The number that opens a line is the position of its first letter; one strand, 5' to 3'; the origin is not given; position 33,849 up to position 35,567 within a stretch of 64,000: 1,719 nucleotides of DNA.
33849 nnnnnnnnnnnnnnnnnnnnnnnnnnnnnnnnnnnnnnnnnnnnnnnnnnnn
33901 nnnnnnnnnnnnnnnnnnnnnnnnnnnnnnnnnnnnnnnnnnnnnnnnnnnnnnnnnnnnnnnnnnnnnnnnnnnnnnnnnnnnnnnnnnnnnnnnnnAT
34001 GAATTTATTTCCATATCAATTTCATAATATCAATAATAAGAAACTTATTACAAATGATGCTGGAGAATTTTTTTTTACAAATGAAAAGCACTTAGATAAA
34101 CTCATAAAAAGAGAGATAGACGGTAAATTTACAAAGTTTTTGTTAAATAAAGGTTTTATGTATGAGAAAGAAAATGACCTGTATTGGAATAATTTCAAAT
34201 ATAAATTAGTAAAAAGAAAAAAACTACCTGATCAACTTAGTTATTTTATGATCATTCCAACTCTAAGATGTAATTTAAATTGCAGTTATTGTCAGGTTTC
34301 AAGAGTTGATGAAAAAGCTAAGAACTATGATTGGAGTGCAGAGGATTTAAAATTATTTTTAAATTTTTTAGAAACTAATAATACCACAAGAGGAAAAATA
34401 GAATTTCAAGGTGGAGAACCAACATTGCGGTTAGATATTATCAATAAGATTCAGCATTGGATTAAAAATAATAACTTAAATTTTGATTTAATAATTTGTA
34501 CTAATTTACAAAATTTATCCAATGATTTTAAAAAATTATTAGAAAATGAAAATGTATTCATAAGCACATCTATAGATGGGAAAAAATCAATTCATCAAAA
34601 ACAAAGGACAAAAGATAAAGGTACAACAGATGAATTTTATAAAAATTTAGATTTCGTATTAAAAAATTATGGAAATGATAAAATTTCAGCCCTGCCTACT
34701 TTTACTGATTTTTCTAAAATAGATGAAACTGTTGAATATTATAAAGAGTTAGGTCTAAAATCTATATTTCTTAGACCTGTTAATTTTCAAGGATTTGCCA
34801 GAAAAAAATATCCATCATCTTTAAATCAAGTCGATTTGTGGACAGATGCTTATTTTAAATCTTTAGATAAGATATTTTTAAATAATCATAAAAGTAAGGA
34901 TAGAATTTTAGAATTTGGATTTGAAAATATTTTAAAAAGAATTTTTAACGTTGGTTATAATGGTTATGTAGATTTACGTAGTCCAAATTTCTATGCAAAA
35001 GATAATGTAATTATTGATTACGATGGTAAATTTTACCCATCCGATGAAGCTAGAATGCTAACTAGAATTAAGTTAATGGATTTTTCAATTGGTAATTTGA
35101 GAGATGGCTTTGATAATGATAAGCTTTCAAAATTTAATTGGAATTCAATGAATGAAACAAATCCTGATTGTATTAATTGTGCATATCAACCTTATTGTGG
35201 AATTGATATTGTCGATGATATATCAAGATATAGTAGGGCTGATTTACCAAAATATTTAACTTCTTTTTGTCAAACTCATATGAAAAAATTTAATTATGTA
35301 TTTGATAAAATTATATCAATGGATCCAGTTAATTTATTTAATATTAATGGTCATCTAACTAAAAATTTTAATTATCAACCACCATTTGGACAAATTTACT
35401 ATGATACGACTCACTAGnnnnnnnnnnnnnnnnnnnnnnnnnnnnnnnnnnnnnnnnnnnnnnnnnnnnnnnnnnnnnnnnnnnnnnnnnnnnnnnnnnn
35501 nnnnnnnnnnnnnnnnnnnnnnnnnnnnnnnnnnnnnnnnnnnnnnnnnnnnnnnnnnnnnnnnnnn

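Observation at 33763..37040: hxsD-hxsB-hxsC-hxsA: paired radical-SAM maturases with a His-Xaa-Ser repeat protein, a system with no known function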

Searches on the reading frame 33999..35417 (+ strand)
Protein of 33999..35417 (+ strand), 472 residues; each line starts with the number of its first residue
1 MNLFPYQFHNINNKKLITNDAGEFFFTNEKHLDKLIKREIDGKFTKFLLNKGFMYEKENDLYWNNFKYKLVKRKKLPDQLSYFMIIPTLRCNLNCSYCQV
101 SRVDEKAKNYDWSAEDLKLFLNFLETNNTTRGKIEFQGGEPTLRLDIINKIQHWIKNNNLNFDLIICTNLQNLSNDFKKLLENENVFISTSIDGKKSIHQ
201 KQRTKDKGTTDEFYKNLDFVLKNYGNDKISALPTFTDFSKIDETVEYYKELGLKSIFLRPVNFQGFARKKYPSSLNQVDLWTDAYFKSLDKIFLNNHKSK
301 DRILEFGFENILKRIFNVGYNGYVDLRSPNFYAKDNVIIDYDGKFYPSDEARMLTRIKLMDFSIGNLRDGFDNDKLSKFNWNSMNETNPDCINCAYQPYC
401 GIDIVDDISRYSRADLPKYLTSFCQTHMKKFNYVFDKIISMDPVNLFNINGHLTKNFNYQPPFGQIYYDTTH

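Call 3: search_protein_families(library=ncbifam, proteins=[window:33999-35417:+], max_evalue=0.01)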
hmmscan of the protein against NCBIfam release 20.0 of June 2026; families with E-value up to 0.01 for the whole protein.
window:33999-35417:+ (472 aa): 60 families (the best 25 are shown)
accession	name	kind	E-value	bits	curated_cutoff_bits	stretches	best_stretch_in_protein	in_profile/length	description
TIGR03978.1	rSAM_paired_1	equivalog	1e-117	393.8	370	1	3-443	1-456/466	His-Xaa-Ser system radical SAM maturase HxsB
NF047865.1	rSAM_PapB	equivalog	3.7e-26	92.1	340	1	84-401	6-313/330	PapB family radical SAM/SPASM ranthipeptide maturase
TIGR04068.1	rSAM_ocin_clost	equivalog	2.5e-21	76.1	500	1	10-418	15-437/462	Cys-rich peptide radical SAM maturase CcpM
TIGR03942.1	sulfatase_rSAM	equivalog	7.8e-21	74.5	349.45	1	89-441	9-360/363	anaerobic sulfatase maturase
TIGR04163.1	rSAM_cobopep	equivalog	1.7e-18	66.6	375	1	82-439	65-420/428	peptide-modifying radical SAM enzyme CbpB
NF041707.1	rSAM_YhhB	equivalog_domain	2.3e-18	66.3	445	1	84-430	5-357/369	cyclophane-forming radical SAM/SPASM peptide maturase YhhB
TIGR04280.1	geopep_mat_rSAM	hypoth_equivalog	2.5e-17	63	400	1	69-400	72-388/428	geopeptide radical SAM maturase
NF040492.1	not_ScfB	exception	3.1e-17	62.6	855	1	87-401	101-412/450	ScfB-related radical SAM/SPASM orphan maturase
TIGR03974.1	rSAM_six_Cys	equivalog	1.1e-16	60.8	425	1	88-401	104-413/451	thioether cross-link-forming SCIFF peptide maturase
TIGR04083.1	rSAM_pep_methan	hypoth_equivalog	3.6e-16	59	300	1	83-400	2-306/376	TIGR04083 family peptide-modifying radical SAM enzyme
NF041298.1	rSAM_mat_DynA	equivalog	5.2e-16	58.6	450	1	85-401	5-318/356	dynobactin maturation radical SAM/SPASM protein DynA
TIGR03906.1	quino_hemo_SAM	equivalog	1.3e-15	57.1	453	1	88-419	101-430/467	quinohemoprotein amine dehydrogenase maturation protein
TIGR04115.1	rSAM_Cxxx_rpt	equivalog_domain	1.6e-15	57.5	350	1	87-401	8-323/359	radical SAM peptide maturase, CXXX-repeat target family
TIGR04463.1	rSAM_vs_C_rich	equivalog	1.5e-13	50.3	525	1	44-223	47-230/438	TIGR04463 family radical SAM/SPASM RiPP maturase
NF033640.1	N_Twi_rSAM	subfamily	1.9e-13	50.3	170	1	68-304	93-348/398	twitch domain-containing radical SAM protein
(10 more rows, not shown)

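Call 4: search_protein_families(library=pfam, proteins=[window:33999-35417:+], max_evalue=0.01)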
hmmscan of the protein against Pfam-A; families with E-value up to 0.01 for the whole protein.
window:33999-35417:+ (472 aa): 2 families
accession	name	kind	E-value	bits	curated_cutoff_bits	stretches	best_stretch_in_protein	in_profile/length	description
PF04055.27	Radical_SAM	-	9.7e-13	49.1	29.5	1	85-237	1-156/166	Radical SAM superfamily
PF13353.11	Fer4_12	-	5.7e-07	30.3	22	1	91-201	15-126/137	4Fe-4S single cluster domain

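Call 18: find_encoding_contigs(protein=window:33999-35417:+, flank=10000, max_places=6)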
Protein window:33999-35417:+ (472 aa): 3 contigs read that carry it; 3 places shown.
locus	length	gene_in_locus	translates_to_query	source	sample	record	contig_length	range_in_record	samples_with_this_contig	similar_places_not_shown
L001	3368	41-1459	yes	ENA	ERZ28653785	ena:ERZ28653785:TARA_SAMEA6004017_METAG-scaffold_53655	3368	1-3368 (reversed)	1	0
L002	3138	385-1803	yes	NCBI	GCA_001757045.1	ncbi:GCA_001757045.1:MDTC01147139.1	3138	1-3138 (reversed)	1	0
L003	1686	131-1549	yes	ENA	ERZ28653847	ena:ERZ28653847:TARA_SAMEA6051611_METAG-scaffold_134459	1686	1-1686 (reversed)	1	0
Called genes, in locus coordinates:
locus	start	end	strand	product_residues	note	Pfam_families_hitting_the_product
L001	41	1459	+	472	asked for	PF04055:Radical_SAM, PF13353:Fer4_12 (weak)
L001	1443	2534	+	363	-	PF04055:Radical_SAM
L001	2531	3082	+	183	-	-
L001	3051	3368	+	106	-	?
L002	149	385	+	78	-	-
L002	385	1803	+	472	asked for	PF04055:Radical_SAM, PF13353:Fer4_12 (weak)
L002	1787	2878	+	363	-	PF04055:Radical_SAM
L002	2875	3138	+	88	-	?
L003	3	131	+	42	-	?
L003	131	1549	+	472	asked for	PF04055:Radical_SAM, PF13353:Fer4_12 (weak)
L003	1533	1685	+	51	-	?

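Call 23: find_homologous_proteins(query=window:33999-35417:+, max_evalue=1e-20)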
Query window:33999-35417:+ (472 aa): 2887 proteins with E <= 1e-20 among 8000 candidates; the best 120 are listed.
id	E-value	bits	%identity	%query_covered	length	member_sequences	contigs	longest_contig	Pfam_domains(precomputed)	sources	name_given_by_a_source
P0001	0.0e+0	1084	100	100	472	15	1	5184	PF04055.28,PF13353.12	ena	-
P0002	1.2e-237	808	71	100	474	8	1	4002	PF04055.28,PF13353.12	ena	-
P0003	2.6e-232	790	69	100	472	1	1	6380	PF04055.28,PF13353.12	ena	-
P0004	1.0e-183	630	57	99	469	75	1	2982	PF04055.28,PF13353.12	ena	-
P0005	2.0e-180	619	55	99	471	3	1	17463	PF04055.28,PF13353.12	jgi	jgi:His-Xaa-Ser system radical SAM maturase HxsB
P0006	4.0e-177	608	56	99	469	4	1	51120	PF04055.28,PF13353.12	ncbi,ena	-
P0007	1.4e-175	603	55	99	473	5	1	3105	PF04055.28,PF13353.12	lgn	-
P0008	1.1e-170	587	54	99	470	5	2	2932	PF04055.28,PF13353.12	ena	-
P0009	4.5e-170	585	53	99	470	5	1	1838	PF04055.28,PF13353.12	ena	-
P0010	1.4e-168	580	54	99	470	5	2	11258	PF04055.28,PF13353.12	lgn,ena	-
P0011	3.3e-167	575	53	99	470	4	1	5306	PF04055.28,PF13353.12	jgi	jgi:His-Xaa-Ser system radical SAM maturase HxsB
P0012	1.8e-158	547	51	99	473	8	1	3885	PF04055.28,PF13353.12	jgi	-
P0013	1.5e-156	540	53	99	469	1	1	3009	PF04055.28,PF13353.12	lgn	-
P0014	2.1e-151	523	48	99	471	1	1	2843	PF04055.28,PF13353.12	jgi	-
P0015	1.7e-147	510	50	99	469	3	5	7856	PF04055.28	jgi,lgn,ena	-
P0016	1.8e-145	504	51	99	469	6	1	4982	PF04055.28,PF13353.12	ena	-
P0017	4.8e-143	496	48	99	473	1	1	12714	PF04055.28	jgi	jgi:His-Xaa-Ser system radical SAM maturase HxsB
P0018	1.5e-142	494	54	82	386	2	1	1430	PF04055.28,PF13353.12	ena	-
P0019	3.6e-142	493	47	99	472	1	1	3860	PF04055.28,PF13353.12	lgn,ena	-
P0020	1.2e-140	488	48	99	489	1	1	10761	PF04055.28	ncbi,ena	-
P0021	1.7e-140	487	48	98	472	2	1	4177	PF04055.28,PF13353.12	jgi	-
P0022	6.9e-140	485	48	99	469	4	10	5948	PF04055.28,PF13353.12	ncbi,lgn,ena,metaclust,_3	metaclust:\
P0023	3.4e-139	483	46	99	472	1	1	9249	PF04055.28,PF13353.12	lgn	-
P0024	1.4e-138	481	46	99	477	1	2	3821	PF04055.28,PF13353.12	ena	-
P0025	1.6e-138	481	47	99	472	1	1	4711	PF04055.28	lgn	-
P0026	2.0e-136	474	46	99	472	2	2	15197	PF04055.28,PF13353.12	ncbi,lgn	-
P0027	1.0e-135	471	46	99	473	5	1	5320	PF04055.28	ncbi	-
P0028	1.7e-135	471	45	99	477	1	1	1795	PF04055.28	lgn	-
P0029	1.0e-134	468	45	99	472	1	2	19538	PF04055.28,PF13353.12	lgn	-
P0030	1.3e-134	468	47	99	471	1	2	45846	PF04055.28,PF13353.12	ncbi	ncbi:MAG: His-Xaa-Ser system radical SAM maturase HxsB [Alphaproteobacteria bacterium]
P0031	2.0e-133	464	46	99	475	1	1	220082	PF04055.28,PF13353.12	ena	-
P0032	1.2e-131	458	45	99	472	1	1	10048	PF04055.28,PF13353.12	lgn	-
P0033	3.1e-131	457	44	100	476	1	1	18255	PF04055.28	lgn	-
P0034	5.3e-131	456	45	98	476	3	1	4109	PF04055.28,PF13353.12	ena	-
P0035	1.0e-130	455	47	93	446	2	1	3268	PF04055.28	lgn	-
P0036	3.2e-130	453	46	99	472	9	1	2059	PF04055.28,PF13353.12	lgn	-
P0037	3.6e-130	453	47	96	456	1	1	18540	PF04055.28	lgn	-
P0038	1.3e-129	451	45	99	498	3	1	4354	PF04055.28,PF13353.12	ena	-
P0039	4.2e-129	450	47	96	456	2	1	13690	PF04055.28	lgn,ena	-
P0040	9.8e-129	448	44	99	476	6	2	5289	PF04055.28,PF13353.12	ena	-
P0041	3.6e-128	447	44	100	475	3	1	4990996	PF04055.28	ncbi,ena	-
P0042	1.5e-126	441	45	99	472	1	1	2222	PF04055.28,PF13353.12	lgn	-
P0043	8.8e-126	439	43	100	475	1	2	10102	PF04055.28,PF13353.12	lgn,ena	-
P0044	1.1e-125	438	42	99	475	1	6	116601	PF04055.28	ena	-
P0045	1.5e-123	431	41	100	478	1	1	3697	PF04055.28,PF13353.12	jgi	jgi:His-Xaa-Ser system radical SAM maturase HxsB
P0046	1.8e-123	431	44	97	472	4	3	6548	PF04055.28,PF13353.12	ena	-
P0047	3.6e-122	427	44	96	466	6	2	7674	PF04055.28,PF13353.12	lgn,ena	-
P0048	8.6e-122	426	41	100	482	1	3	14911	PF04055.28,PF13353.12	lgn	-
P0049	1.7e-121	425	43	94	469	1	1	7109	PF04055.28,PF13353.12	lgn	-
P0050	5.6e-121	423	43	93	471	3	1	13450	PF04055.28,PF13353.12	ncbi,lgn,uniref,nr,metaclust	ncbi:His-Xaa-Ser system radical SAM maturase HxsB [Pseudovibrio sp. POLY-S9]|uniref:His-Xaa-Ser syst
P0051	1.2e-120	422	44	97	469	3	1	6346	PF04055.28,PF13353.12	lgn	-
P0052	3.7e-120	420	43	96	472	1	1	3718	PF04055.28,PF13353.12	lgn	-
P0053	4.2e-120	420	41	100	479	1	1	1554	PF04055.28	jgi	jgi:His-Xaa-Ser system radical SAM maturase HxsB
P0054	5.8e-120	420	43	97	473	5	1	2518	PF04055.28,PF13353.12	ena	-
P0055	1.4e-119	418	44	97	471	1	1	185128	PF04055.28,PF13353.12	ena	-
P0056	2.1e-119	418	43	97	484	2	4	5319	PF04055.28,PF13353.12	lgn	-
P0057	6.6e-119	416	44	93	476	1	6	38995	PF04055.28,PF13353.12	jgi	-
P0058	8.7e-119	416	43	94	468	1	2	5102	PF04055.28,PF13353.12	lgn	-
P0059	1.1e-118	415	43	94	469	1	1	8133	PF04055.28,PF13353.12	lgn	-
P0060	8.1e-118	412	40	97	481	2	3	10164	PF04055.28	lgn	-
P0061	8.7e-117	409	43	96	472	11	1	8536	PF04055.28,PF13353.12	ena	-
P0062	9.1e-117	409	42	97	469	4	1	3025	PF04055.28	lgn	-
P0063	2.1e-116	408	42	94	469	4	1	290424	PF04055.28,PF13353.12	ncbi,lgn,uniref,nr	ncbi:His-Xaa-Ser system radical SAM maturase HxsB [Mesorhizobium sp.]|uniref:His-Xaa-Ser system radi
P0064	3.2e-116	407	41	98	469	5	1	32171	PF04055.28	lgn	-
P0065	3.6e-116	407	40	100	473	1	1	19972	PF04055.28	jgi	jgi:His-Xaa-Ser system radical SAM maturase HxsB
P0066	4.0e-116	407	42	96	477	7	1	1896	PF04055.28,PF13353.12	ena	-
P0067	5.9e-116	406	41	95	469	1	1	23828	PF04055.28,PF13353.12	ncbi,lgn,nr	ncbi:MAG: His-Xaa-Ser system radical SAM maturase HxsB [Rhizobiales bacterium]|nr:His-Xaa-Ser system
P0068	6.4e-116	406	41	94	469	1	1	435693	PF04055.28,PF13353.12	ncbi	-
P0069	6.8e-116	406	41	96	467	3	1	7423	PF04055.28,PF13353.12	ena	-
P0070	7.6e-116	406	41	96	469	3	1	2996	PF04055.28,PF13353.12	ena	-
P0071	1.2e-115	405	42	94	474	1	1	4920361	PF04055.28,PF13353.12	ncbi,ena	-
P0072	1.4e-115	405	47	81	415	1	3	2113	PF04055.28,PF13353.12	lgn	-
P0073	1.6e-115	405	41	94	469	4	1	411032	PF04055.28,PF13353.12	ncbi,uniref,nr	ncbi:His-Xaa-Ser system radical SAM maturase HxsB [Rhizobium sullae]|uniref:His-Xaa-Ser system radic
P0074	1.7e-115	405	42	93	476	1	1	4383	PF04055.28,PF13353.12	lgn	-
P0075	2.3e-115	404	41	94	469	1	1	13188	PF04055.28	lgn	-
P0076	2.6e-115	404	42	99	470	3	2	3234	PF04055.28,PF13353.12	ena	-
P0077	4.7e-115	403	42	93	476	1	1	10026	PF04055.28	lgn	-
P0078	5.5e-115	403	42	92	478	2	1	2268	PF04055.28,PF13353.12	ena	-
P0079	5.6e-115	403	41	94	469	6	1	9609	PF04055.28,PF13353.12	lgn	-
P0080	7.7e-115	403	41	99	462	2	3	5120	PF04055.28,PF13353.12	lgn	-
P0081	1.1e-114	402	42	93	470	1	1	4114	PF04055.28,PF13353.12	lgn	-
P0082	1.1e-114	402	46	81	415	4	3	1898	PF04055.28,PF13353.12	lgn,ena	-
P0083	1.2e-114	402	43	93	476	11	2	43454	PF04055.28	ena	-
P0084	1.2e-114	402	40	94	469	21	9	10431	PF04055.28,PF13353.12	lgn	-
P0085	1.5e-114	402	41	93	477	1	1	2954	PF04055.28,PF13353.12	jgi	jgi:His-Xaa-Ser system radical SAM maturase HxsB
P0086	4.7e-114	400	41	94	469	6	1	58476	PF04055.28,PF13353.12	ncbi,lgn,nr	ncbi:His-Xaa-Ser system radical SAM maturase HxsB [Rhizobium sp. PP-CC-3A-592]|nr:His-Xaa-Ser system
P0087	5.9e-114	400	43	91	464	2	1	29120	PF04055.28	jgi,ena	-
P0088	6.5e-114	400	41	96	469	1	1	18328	PF04055.28,PF13353.12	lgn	-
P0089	6.6e-114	400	43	92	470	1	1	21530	PF04055.28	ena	-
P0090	7.1e-114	399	39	99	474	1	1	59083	PF04055.28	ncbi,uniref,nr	ncbi:radical SAM protein [Pararhodospirillum oryzae]|uniref:His-Xaa-Ser system radical SAM maturase 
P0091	1.4e-113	399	42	93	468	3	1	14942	PF04055.28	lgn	-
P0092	1.4e-113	399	42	97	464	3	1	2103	PF04055.28,PF13353.12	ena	-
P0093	1.4e-113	398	43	99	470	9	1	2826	PF04055.28,PF13353.12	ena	-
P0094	1.7e-113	398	40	100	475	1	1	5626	PF04055.28,PF13353.12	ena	-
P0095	2.1e-113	398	42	94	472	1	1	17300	PF04055.28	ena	-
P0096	3.0e-113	397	42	93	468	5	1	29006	PF04055.28,PF13353.12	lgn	-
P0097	3.5e-113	397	41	99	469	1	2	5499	PF04055.28,PF13353.12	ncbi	-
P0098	4.1e-113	397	41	94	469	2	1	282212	PF04055.28,PF13353.12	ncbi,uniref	ncbi:His-Xaa-Ser system radical SAM maturase HxsB [Sulfitobacter pontiacus]|uniref:His-Xaa-Ser syste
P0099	4.2e-113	397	42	93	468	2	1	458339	PF04055.28,PF13353.12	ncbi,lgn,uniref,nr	ncbi:His-Xaa-Ser system radical SAM maturase HxsB [Rhizobium sp. CG4]|uniref:His-Xaa-Ser system radi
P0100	4.8e-113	397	40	94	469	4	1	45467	PF04055.28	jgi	jgi:His-Xaa-Ser system radical SAM maturase HxsB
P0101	6.7e-113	396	42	96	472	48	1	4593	PF04055.28,PF13353.12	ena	-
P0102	7.2e-113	396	41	94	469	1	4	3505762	PF04055.28,PF13353.12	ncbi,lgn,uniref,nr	ncbi:His-Xaa-Ser system radical SAM maturase HxsB [Ensifer adhaerens]|uniref:His-Xaa-Ser system radi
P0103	7.5e-113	396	41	96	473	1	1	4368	PF04055.28,PF13353.12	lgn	-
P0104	9.5e-113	396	40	94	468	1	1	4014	PF04055.28,PF13353.12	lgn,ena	-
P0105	1.3e-112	395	42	97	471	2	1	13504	PF04055.28,PF13353.12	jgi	jgi:His-Xaa-Ser system radical SAM maturase HxsB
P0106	1.5e-112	395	41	95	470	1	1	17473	PF04055.28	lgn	-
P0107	1.5e-112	395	43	94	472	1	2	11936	PF04055.28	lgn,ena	-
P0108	2.2e-112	395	42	96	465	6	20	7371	PF04055.28,PF13353.12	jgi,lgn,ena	-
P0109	2.5e-112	394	42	95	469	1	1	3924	PF04055.28,PF13353.12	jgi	jgi:His-Xaa-Ser system radical SAM maturase HxsB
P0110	2.6e-112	394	43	93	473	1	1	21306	PF04055.28,PF13353.12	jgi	-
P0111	2.9e-112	394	43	93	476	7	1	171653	PF04055.28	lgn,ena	-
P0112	3.0e-112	394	41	94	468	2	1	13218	PF04055.28,PF13353.12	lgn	-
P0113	3.3e-112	394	41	94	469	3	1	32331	PF04055.28,PF13353.12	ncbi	-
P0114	3.4e-112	394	42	95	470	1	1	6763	PF04055.28,PF13353.12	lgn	-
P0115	3.4e-112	394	42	93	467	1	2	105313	PF04055.28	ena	-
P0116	3.9e-112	394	40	96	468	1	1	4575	PF04055.28,PF13353.12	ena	-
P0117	4.0e-112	394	41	99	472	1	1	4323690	PF04055.28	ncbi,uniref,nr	ncbi:His-Xaa-Ser system radical SAM maturase HxsB [Sulfitobacter sp. JL08]|uniref:His-Xaa-Ser system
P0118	4.1e-112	394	43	92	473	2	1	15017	PF04055.28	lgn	-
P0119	4.5e-112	394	43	90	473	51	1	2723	PF04055.28,PF13353.12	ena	-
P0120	5.1e-112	393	40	93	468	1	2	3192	PF04055.28,PF13353.12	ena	-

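Call 25: find_related_loci(query=A1, collection=genome_contigs, flank=8000)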
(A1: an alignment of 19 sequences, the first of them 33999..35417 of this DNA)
Query A1 (472 aa) in genome_contigs; peptide patterns used: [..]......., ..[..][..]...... (x = any residue, [..] = any of these).
599 stretches matched a pattern (row limit reached: there are more); 489 encode a relative of the query (tblastn E <= 1e-3); the best 80 are kept; 80 distinct loci.
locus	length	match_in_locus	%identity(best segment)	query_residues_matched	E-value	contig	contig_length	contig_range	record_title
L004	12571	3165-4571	46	3-469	3e-142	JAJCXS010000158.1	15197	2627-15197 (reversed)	MAG: Acidobacteriota bacterium isolate OFTM137 OFTM137_157, whole genome shotgun sequence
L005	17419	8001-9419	44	1-471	1e-138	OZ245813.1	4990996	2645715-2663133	MAG: Candidatus Endolissoclinum sp. isolate 5219e499-2317-44af-81b6-4ab5b54e47ab genome assembly, chromosome: 1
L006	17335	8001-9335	40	1-443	2e-118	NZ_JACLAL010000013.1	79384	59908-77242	Rhizobium daejeonense strain L61 Scaffold13, whole genome shotgun sequence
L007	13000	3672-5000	40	1-442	1e-117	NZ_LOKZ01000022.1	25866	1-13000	Rhizobium sp. R711 R711_NODE_29, whole genome shotgun sequence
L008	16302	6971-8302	40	1-443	3e-117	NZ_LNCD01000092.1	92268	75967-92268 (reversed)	Rhizobium altiplani strain BR 10423 contig44, whole genome shotgun sequence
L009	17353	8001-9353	40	1-449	1e-116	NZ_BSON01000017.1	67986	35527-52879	Mesorhizobium amorphae strain NBRC 102496 sequence017, whole genome shotgun sequence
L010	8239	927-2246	40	1-438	7e-117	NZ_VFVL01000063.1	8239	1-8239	Mesorhizobium sp. B2-4-3 contig_63, whole genome shotgun sequence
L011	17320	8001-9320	40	1-438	3e-116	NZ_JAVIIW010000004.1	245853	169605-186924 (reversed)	Mesorhizobium album strain VK24D VK24D_NODE_4_length_245853_cov_27_684694_pilon, whole genome shotgun sequence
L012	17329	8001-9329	40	1-442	6e-116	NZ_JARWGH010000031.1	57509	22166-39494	Rhizobium sp. BR 362 scaffold_33, whole genome shotgun sequence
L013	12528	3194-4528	41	1-443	2e-115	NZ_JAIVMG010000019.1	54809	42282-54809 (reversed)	Stappia indica strain SN13-18 SN13-18_ctg019, whole genome shotgun sequence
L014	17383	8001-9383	40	1-460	2e-114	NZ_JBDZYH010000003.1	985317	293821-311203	Roseibium sp. SCP14 contig00003, whole genome shotgun sequence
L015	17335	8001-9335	41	1-443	3e-114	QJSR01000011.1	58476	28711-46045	Rhizobium sp. PP-CC-3A-592 Ga0191663_111, whole genome shotgun sequence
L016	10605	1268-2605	40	1-444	2e-114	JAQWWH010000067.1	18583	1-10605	MAG: Flavimaricola sp. isolate cluster3_bin.149 k119_607984, whole genome shotgun sequence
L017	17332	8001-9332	41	2-442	4e-114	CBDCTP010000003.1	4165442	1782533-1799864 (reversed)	MAG: Vicinamibacterales bacterium isolate 10f4adea-8e09-47d4-a7a3-d2416a85f142 genome assembly, contig: contig_3, whole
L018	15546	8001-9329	41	4-443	7e-114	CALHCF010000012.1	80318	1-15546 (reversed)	MAG: uncultured Rhizobiaceae group bacterium isolate H4_Bin_METABAT__221_sub_1 genome assembly, contig: c_000000707848,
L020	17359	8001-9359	39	4-450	9e-114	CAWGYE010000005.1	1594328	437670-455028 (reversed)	MAG: uncultured Alphaproteobacteria bacterium isolate MFD09206.bin.2.54 genome assembly, contig: contig_982, whole genom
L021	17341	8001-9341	40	1-445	2e-112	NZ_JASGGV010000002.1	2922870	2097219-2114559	MAG: Aestuariivirga sp. isolate 5N101 JMF-2111-06-0005.ont.bin.101_1, whole genome shotgun sequence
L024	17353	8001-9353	38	1-449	2e-111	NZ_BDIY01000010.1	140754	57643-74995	Roseovarius sp. A-2, whole genome shotgun sequence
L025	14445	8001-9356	37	1-450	3e-111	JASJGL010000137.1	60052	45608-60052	MAG: Pseudodonghicola sp. isolate ChS5.bin.44 ChesSed_k141_2098670, whole genome shotgun sequence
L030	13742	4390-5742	37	1-449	3e-108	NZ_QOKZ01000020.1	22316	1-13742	Paracoccus alkanivorans strain 4-2 Scaffold20, whole genome shotgun sequence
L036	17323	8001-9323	39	7-450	3e-102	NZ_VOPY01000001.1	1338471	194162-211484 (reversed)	Sphingorhabdus soli strain D-2Q-5-6 NODE_1_length_1338471_cov_371.267, whole genome shotgun sequence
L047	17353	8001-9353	31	1-443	1e-62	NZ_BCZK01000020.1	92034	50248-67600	Klebsiella oxytoca NBRC 105695, whole genome shotgun sequence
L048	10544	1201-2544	32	1-437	3e-62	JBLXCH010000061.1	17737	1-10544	MAG: Motiliproteus sp. isolate ES15-01 S15maxbin-out.010RE.5K@61, whole genome shotgun sequence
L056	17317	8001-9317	39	1-438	3e-107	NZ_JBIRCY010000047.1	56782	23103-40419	Mesorhizobium sp. IMUNJ23232 Scaffold45_1, whole genome shotgun sequence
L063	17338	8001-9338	32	1-438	5e-58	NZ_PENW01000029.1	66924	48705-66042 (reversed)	Proteus cibi strain FJ2001126-3 C621, whole genome shotgun sequence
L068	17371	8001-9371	29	3-442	2e-57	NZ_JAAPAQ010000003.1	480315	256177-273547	Pseudomonas koreensis strain 4047 Contig3, whole genome shotgun sequence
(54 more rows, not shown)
